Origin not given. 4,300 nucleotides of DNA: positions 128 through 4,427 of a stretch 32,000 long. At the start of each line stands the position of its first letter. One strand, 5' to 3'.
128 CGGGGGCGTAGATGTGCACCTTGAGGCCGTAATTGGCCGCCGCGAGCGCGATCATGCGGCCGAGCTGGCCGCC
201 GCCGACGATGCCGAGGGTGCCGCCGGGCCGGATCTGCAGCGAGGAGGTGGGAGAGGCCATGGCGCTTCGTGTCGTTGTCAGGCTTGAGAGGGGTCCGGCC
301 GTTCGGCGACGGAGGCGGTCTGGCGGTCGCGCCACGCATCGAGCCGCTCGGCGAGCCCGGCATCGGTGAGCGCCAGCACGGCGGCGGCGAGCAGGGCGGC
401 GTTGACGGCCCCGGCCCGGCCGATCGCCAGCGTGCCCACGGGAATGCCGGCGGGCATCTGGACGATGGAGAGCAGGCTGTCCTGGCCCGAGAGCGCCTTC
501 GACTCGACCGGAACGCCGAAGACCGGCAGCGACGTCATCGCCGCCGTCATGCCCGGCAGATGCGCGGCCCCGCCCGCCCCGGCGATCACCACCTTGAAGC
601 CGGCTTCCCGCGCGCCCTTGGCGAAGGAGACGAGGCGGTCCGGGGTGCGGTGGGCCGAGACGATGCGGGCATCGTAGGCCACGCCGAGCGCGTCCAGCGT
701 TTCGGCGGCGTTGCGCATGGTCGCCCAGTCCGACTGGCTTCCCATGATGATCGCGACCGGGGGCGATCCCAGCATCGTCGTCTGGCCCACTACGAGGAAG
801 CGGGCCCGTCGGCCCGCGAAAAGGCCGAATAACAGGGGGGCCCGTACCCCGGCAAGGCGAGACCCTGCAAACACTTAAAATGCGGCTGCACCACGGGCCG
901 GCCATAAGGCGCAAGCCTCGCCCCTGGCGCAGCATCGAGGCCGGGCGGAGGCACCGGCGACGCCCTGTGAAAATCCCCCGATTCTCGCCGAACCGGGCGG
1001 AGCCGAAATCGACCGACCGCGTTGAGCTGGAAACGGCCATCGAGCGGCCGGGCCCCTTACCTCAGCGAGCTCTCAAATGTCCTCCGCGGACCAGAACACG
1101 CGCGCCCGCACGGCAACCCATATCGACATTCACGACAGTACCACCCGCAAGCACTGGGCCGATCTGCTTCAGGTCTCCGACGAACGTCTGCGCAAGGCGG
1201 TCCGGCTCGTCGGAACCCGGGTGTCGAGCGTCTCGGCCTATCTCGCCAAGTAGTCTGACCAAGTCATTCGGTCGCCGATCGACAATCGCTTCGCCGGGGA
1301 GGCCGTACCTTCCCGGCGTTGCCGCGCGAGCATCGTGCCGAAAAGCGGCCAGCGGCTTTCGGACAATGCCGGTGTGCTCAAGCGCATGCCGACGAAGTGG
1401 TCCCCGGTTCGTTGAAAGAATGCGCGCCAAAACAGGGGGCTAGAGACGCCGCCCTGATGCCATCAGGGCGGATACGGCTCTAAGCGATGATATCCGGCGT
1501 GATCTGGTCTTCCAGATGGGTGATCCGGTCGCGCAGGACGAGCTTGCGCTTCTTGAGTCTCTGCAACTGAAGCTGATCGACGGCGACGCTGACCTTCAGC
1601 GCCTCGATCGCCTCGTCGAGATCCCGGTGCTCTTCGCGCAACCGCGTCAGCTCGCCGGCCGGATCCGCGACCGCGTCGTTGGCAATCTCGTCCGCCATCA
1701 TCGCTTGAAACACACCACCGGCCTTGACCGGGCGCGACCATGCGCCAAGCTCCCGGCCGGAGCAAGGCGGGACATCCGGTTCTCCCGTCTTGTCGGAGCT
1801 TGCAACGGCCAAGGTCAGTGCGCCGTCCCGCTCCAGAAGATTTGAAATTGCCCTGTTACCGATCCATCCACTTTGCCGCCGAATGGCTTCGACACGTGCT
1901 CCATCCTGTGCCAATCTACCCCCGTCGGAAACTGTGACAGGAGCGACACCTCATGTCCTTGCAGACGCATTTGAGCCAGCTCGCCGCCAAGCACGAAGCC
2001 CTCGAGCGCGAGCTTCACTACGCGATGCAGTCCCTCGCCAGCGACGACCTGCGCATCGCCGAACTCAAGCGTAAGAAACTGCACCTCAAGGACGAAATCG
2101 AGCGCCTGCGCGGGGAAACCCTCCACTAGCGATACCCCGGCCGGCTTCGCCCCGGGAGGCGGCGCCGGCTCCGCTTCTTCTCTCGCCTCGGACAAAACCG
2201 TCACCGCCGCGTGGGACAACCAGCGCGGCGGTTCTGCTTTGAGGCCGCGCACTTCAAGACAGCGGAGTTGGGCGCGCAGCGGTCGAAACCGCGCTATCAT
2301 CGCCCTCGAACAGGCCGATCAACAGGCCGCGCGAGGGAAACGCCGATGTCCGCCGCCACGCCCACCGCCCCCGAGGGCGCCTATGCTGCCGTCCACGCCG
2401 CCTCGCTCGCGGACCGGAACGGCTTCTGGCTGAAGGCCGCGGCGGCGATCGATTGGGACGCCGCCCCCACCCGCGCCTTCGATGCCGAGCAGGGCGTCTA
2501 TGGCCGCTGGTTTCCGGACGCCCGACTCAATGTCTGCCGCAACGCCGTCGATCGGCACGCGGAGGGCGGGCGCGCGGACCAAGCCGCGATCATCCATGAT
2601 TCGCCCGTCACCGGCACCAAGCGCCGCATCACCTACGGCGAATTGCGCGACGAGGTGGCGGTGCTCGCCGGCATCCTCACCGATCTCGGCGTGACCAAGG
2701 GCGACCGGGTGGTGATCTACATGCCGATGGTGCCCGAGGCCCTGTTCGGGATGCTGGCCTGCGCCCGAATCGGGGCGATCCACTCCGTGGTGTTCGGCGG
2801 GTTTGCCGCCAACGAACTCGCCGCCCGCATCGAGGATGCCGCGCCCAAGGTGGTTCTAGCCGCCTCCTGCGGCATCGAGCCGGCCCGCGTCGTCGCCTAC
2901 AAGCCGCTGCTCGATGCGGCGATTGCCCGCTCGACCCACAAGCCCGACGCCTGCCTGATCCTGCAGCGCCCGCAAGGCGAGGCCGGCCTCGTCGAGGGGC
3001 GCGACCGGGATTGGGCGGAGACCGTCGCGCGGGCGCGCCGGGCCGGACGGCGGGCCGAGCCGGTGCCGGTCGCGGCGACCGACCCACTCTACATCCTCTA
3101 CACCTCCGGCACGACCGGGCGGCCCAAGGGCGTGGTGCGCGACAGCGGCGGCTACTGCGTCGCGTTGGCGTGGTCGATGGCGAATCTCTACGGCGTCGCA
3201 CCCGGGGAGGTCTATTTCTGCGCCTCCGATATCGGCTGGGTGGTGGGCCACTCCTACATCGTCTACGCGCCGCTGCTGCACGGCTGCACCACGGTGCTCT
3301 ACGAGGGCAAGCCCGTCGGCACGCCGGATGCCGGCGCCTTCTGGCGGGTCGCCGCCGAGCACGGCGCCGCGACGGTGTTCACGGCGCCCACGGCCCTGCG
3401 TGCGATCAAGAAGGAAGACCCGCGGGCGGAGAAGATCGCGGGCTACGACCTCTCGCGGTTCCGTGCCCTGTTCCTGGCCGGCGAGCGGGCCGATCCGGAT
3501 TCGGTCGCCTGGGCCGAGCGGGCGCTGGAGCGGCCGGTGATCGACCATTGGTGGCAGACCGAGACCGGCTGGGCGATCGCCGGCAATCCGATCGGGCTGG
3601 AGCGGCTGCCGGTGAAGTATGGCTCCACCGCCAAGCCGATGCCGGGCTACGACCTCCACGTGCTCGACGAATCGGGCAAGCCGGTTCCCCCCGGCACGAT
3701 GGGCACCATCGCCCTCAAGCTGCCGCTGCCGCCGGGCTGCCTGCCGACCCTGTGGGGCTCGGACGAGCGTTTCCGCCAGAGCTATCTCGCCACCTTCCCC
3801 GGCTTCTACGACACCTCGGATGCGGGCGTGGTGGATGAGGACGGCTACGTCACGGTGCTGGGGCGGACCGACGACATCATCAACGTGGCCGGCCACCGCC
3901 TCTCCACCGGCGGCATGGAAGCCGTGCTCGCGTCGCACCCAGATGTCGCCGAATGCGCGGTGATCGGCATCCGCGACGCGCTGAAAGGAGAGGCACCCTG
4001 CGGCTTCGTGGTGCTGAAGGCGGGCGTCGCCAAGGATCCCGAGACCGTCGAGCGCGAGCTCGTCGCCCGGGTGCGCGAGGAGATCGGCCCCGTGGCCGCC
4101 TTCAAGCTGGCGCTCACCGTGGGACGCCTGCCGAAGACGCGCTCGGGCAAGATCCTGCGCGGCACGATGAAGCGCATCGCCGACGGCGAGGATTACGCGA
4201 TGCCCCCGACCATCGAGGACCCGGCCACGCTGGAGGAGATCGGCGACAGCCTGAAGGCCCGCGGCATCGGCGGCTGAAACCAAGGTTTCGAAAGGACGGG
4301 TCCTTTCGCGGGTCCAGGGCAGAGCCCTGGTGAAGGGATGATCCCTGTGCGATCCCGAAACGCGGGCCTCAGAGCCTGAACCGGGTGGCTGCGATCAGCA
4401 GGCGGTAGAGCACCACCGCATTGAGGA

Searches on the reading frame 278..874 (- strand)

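Call 9: search_protein_families(library=pfam, max_evalue=0.01, proteins=[window:278-874:-])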
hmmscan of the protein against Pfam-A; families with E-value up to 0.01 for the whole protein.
window:278-874:- (198 aa): 1 family
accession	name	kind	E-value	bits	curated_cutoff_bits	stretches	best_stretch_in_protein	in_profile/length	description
PF00731.26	AIRC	-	2.5e-61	206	30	1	40-186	2-146/148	AIR carboxylase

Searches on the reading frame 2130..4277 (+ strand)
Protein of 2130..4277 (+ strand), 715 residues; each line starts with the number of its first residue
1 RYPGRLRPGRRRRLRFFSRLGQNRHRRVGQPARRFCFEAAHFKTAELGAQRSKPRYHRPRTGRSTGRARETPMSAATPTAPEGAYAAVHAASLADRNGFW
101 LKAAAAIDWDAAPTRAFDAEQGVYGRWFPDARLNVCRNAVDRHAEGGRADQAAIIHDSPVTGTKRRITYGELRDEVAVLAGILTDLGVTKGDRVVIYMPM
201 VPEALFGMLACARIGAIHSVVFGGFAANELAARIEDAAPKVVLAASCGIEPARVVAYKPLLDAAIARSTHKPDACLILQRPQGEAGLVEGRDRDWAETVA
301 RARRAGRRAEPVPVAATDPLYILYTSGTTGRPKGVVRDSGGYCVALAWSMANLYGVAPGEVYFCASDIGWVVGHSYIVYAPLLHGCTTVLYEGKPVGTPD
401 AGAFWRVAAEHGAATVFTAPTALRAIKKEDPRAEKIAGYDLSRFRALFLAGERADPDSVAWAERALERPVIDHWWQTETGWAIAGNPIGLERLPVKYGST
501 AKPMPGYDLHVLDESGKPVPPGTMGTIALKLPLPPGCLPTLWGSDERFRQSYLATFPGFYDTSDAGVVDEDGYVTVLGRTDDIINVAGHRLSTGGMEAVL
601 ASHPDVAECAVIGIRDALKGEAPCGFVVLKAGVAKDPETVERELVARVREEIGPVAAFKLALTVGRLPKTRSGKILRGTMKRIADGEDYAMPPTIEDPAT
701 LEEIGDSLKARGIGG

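Call 9: search_protein_families(library=pfam, max_evalue=0.01, proteins=[window:2130-4277:+])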
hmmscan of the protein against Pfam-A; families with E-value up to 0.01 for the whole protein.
window:2130-4277:+ (715 aa): 3 families
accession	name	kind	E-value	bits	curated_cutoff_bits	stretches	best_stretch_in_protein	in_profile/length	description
PF00501.34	AMP-binding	-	5.2e-75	253.1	29.9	1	144-530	5-375/384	AMP-binding enzyme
PF13193.12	AMP-binding_C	-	4.5e-26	92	24.5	1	596-674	2-76/76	AMP-binding enzyme C-terminal domain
PF16177.11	ACAS_N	-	4e-15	55.8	27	1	85-139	1-55/55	Acetyl-coenzyme A synthetase N-terminus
